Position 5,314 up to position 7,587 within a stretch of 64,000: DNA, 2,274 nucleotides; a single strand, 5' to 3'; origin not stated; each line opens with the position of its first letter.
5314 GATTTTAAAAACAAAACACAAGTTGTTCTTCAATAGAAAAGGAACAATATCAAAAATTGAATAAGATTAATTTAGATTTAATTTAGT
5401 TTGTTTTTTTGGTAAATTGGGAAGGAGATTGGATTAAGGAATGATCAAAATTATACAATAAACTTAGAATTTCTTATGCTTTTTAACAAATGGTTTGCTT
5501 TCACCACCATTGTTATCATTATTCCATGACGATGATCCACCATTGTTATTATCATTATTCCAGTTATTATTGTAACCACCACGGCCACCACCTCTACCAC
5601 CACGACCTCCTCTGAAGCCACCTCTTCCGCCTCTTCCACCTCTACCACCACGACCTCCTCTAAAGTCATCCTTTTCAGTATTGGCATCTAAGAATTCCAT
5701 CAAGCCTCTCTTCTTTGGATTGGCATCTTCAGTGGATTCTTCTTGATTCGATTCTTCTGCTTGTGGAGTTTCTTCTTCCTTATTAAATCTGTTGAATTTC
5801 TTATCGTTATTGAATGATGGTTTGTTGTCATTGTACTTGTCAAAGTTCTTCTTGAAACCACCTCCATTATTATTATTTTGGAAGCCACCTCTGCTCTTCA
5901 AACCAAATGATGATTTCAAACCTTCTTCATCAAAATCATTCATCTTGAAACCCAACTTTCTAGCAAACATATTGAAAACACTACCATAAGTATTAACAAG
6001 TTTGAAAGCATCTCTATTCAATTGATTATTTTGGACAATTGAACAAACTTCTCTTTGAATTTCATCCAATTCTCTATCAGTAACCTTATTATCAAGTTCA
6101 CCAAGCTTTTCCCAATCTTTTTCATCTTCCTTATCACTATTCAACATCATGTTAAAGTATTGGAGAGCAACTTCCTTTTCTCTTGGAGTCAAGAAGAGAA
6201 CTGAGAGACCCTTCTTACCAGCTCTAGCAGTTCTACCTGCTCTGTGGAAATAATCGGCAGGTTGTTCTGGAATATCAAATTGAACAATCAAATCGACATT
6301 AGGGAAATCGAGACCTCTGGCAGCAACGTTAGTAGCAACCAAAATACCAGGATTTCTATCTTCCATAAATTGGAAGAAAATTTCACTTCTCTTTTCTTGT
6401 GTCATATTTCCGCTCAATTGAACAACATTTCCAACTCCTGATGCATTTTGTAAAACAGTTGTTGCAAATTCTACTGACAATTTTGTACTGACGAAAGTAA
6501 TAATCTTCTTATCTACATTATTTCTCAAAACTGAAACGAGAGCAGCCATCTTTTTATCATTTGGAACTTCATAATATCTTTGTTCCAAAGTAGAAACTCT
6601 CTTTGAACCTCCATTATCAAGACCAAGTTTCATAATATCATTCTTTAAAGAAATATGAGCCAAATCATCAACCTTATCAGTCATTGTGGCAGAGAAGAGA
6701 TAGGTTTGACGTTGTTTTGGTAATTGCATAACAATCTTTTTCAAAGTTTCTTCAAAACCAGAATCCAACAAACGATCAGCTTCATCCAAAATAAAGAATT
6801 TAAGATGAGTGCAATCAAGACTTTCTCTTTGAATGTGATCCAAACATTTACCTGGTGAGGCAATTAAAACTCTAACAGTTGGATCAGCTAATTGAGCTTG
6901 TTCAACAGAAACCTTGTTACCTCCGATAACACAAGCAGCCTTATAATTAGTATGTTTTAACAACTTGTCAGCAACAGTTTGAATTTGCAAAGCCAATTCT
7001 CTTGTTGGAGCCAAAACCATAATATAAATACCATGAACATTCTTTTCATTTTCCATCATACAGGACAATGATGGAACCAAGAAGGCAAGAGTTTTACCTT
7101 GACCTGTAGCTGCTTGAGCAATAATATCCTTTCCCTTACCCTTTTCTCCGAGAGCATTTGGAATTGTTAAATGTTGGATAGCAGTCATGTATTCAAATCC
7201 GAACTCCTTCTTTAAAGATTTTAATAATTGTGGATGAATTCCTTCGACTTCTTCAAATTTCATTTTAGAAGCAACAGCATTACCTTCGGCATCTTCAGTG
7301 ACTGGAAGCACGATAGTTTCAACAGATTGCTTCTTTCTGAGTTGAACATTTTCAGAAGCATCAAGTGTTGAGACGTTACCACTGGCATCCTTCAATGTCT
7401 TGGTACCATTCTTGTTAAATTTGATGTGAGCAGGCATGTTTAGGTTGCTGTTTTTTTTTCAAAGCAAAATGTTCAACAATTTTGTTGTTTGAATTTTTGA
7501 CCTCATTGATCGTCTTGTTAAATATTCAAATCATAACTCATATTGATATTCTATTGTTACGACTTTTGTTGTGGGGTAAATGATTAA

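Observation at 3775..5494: A ~157-bp diverged direct repeat brackets an intronless orphan gene, and each copy carries the termini of both flanking convergent genes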

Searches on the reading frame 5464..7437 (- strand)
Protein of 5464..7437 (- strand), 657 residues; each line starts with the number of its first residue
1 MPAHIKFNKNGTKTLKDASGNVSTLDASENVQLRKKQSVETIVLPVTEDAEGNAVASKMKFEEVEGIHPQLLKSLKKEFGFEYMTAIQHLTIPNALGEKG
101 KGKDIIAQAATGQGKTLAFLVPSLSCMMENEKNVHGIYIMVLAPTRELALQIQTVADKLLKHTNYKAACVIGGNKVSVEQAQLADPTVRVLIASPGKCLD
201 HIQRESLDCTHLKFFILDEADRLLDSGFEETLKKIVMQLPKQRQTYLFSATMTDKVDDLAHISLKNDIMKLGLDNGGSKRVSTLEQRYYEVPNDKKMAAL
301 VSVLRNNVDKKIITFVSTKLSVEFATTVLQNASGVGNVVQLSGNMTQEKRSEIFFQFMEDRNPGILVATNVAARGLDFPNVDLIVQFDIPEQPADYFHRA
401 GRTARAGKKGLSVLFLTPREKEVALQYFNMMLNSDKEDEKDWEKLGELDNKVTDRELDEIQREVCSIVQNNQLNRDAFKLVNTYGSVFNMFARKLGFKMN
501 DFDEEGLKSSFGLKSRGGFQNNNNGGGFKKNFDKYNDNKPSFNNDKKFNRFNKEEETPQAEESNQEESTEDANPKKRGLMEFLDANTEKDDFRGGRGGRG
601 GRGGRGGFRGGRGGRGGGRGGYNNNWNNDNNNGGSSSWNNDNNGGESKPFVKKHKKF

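Call 7: search_protein_families(library=pfam, proteins=[window:5464-7437:-], max_evalue=0.01)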
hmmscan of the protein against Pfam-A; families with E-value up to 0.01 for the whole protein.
window:5464-7437:- (657 aa): 3 families
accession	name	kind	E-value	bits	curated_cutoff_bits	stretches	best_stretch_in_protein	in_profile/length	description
PF00270.35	DEAD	-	1.6e-43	148.8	26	1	85-258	1-166/167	DEAD/DEAH box helicase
PF00271.37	Helicase_C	-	1.5e-26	93.2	23.5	1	296-407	2-110/110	Helicase conserved C-terminal domain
PF04851.21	ResIII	-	1.2e-06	29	22.5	1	100-252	21-162/164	Type III restriction enzyme, res subunit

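Call 13: find_encoding_contigs(protein=window:5467-7437:-, flank=10000)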
Protein window:5467-7437:- (657 aa): no gene with exactly this product is on record in the collection.

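Call 17: find_homologous_proteins(query=window:5467-7437:-, max_evalue=1e-50)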
Query window:5467-7437:- (657 aa): 3552 proteins with E <= 1e-50 among 8000 candidates; the best 120 are listed.
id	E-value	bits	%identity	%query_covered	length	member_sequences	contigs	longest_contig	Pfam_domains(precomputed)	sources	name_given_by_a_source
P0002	1.1e-296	1003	76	90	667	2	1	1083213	PF00270.36,PF00271.38,PF04851.22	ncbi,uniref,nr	ncbi:hypothetical protein C9374_003632 [Naegleria lovaniensis]|uniref:ATP-dependent RNA helicase n=1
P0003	2.4e-241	821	74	77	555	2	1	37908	PF00270.36,PF00271.38,PF04851.22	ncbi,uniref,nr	ncbi:hypothetical protein FDP41_011671 [Naegleria fowleri]|uniref:RNA helicase n=1 Tax=Naegleria fow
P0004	4.1e-204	698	62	81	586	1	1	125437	PF00270.36,PF00271.38,PF04851.22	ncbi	ncbi:hypothetical protein ABK040_005068 [Willaertia magna]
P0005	3.4e-127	444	47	75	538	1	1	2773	PF00270.36,PF00271.38,PF04851.22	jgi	-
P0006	7.9e-127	442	45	78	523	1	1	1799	PF00270.36,PF00271.38,PF04851.22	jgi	jgi:ATP-dependent RNA helicase DDX18/HAS1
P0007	7.9e-127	442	48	71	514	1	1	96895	PF00270.36,PF00271.38,PF04851.22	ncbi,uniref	ncbi:hypothetical protein AKO1_007334 [Acrasis kona]|uniref:ATP-dependent RNA helicase n=1 Tax=Acras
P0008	4.3e-119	417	44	78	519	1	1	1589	PF00270.36,PF00271.38,PF04851.22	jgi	-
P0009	9.4e-114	399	43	78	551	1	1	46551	PF00270.36,PF00271.38,PF04851.22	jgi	jgi:ATP-dependent RNA helicase DDX18/HAS1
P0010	3.3e-113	397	45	69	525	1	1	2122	PF00270.36,PF00271.38,PF04851.22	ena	-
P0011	2.3e-107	378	45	69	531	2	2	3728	PF00270.36,PF00271.38,PF04851.22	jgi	jgi:ATP-dependent RNA helicase DDX18/HAS1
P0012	5.7e-107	377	45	68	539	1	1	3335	PF00270.36,PF00271.38,PF04851.22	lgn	-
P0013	6.4e-106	373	45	69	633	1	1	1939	PF00270.36,PF00271.38,PF04851.22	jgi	jgi:ATP-dependent RNA helicase DDX18/HAS1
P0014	3.4e-94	335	41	72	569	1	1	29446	PF00270.36,PF00271.38,PF04851.22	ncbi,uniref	ncbi:ATP-dependent RNA helicase HAS1 [Acrasis kona]|uniref:ATP-dependent RNA helicase n=1 Tax=Acrasi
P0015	9.5e-91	323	40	70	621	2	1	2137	PF00270.36,PF00271.38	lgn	-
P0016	1.8e-78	283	38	74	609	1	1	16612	PF00270.36,PF00271.38,PF13959.12,PF04851.22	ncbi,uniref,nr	ncbi:9706_t:CDS:2 [Acaulospora morrowiae]|uniref:ATP-dependent RNA helicase n=1 Tax=Acaulospora morr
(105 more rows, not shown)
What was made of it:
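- On DEAD-box helicase, DDX18/HAS1 type: Sources name relatives DDX18/HAS1 (call 17).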

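Call 18: find_encoding_contigs(protein=P0002, flank=10000, max_places=3)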
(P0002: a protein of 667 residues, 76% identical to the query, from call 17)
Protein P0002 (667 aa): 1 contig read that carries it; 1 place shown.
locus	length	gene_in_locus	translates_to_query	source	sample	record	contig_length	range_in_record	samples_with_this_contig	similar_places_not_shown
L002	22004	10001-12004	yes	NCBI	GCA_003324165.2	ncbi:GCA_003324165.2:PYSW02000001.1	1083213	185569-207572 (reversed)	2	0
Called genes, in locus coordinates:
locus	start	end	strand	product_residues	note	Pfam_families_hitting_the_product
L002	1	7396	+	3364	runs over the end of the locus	-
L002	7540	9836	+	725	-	PF13855:LRR_8 (weak), PF23598:LRR_14 (faint), PF00036:EF-hand_1 (faint), PF13405:EF-hand_6 (faint), PF13499:EF-hand_7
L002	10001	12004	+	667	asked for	PF00270:DEAD, PF04851:ResIII, PF00271:Helicase_C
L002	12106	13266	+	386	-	PF01980:TrmO_N, PF18389:TrmO_C (weak)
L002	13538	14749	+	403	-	PF00579:tRNA-synt_1b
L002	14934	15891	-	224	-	PF00025:Arf, PF00071:Ras, PF08477:Roc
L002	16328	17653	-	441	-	-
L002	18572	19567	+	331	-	-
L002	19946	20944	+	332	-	-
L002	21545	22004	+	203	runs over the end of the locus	-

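Call 19: find_encoding_contigs(protein=P0003, flank=10000, max_places=3)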
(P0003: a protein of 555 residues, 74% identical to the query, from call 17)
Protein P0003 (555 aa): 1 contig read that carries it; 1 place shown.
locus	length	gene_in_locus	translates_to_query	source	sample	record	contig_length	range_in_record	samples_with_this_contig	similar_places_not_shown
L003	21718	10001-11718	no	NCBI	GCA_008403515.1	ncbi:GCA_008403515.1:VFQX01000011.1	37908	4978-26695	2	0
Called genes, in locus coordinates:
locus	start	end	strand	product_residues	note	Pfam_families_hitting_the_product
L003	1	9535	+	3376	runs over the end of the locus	PF00036:EF-hand_1 (faint), PF13499:EF-hand_7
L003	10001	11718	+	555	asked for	PF00270:DEAD, PF04851:ResIII (weak), PF00271:Helicase_C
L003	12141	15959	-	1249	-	PF03372:Exo_endo_phos (weak), PF00078:RVT_1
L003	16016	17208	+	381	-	PF01980:TrmO_N, PF18389:TrmO_C (weak)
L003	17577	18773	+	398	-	PF00579:tRNA-synt_1b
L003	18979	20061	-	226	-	PF00025:Arf, PF00071:Ras, PF08477:Roc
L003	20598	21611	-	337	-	-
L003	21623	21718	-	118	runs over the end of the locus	-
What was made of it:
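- One lies directly after the helicase orthologue in N. fowleri (call 19).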

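Call 20: find_encoding_contigs(protein=P0004, flank=10000, max_places=3)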
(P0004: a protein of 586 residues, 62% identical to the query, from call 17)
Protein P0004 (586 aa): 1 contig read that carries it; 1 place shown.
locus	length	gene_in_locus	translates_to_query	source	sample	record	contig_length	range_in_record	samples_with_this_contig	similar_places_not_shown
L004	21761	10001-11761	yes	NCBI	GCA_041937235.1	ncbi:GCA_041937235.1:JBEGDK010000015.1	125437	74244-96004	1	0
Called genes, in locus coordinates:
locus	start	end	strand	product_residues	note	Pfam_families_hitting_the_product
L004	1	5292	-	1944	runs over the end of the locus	PF08953:DUF1899, PF24814:WD40_Prp19, PF25173:Beta-prop_WDR3_1st (faint), PF24807:WD40_CDC20-Fz (weak), PF25174:Beta-prop_THOC3 (weak), PF16300:WD40_4 (faint), PF00626:Gelsolin (weak), PF02209:VHP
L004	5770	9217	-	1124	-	PF00690:Cation_ATPase_N, PF00122:E1-E2_ATPase, PF13246:Cation_ATPase, PF00702:Hydrolase, PF00689:Cation_ATPase_C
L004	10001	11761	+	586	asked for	PF04851:ResIII, PF00270:DEAD, PF00271:Helicase_C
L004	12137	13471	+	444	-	-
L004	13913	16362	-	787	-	PF00211:Guanylate_cyc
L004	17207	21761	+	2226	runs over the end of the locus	PF25474:TPR_TmcB, PF00989:PAS (weak), PF13426:PAS_9, PF00211:Guanylate_cyc, PF02040:ArsB, PF03600:CitMHS, PF02040:ArsB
